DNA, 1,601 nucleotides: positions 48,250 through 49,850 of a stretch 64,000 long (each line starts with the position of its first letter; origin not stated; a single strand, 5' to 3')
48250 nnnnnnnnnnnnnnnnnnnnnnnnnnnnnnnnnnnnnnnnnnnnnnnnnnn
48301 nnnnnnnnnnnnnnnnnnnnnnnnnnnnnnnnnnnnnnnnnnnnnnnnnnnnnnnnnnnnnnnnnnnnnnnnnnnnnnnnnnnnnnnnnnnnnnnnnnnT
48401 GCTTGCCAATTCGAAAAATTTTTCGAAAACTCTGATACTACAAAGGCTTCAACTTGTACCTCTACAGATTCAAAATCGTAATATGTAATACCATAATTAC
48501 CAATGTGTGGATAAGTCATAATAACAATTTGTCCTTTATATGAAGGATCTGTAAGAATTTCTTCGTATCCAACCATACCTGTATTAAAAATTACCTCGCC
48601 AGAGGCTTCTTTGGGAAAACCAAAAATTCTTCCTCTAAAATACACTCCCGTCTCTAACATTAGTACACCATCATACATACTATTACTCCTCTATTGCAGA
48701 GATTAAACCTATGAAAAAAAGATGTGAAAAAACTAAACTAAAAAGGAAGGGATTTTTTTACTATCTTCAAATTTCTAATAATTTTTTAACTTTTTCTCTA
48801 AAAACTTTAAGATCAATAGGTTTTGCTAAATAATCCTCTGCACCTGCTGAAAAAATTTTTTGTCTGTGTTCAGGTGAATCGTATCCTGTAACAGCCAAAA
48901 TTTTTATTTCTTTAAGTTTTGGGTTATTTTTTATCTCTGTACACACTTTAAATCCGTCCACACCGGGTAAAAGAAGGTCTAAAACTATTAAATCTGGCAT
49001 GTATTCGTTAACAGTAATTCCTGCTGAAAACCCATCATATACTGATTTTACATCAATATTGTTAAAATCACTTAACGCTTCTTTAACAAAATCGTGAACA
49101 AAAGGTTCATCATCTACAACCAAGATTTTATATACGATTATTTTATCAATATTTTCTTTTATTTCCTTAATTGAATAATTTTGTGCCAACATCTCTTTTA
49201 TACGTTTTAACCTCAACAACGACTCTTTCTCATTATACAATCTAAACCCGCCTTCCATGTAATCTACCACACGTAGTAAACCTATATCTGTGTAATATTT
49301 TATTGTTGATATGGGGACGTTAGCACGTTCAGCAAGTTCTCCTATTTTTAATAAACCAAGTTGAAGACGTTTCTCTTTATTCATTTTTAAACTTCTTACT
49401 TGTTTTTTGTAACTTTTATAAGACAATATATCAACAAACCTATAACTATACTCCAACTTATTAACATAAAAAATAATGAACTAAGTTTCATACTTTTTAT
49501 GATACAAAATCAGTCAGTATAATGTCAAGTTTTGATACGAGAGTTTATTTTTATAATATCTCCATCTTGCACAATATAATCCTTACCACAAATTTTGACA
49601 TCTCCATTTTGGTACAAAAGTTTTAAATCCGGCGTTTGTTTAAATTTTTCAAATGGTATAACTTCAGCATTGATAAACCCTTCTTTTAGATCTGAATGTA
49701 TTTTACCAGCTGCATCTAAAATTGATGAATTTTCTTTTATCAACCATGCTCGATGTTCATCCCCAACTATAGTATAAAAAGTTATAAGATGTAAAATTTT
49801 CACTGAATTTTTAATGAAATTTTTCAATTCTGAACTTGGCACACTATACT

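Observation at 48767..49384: Inverted-order one-component regulator: MerR-type HTH at the N-terminus, receiver domain at the C-terminus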

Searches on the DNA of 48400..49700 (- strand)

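Call 52: search_rna_families(source=L098, start=4800, end=6100, threshold=evalue, max_evalue=1)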
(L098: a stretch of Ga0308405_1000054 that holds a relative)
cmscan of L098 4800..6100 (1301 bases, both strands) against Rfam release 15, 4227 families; matches with E-value up to 1: 0.
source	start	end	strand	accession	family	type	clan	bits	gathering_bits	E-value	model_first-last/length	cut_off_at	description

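Call 53: search_rna_families(source=window, start=48400, end=49700, threshold=evalue, max_evalue=1)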
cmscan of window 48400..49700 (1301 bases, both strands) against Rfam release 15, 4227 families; matches with E-value up to 1: 3.
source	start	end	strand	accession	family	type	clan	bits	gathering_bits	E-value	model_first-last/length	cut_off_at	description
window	49351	49408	-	RF01666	rox2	Cis-reg;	-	22.1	55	0.7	1-71/71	no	Drosophila rox2 ncRNA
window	49382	49432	-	RF02934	caiA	Gene; sRNA;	-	21.6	55.5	0.88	1-78/78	no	caiA RNA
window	48848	48911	+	RF04111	MIR6274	Gene; miRNA;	-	20.5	80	0.74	1-107/107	no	MIR6274 microRNA precursor family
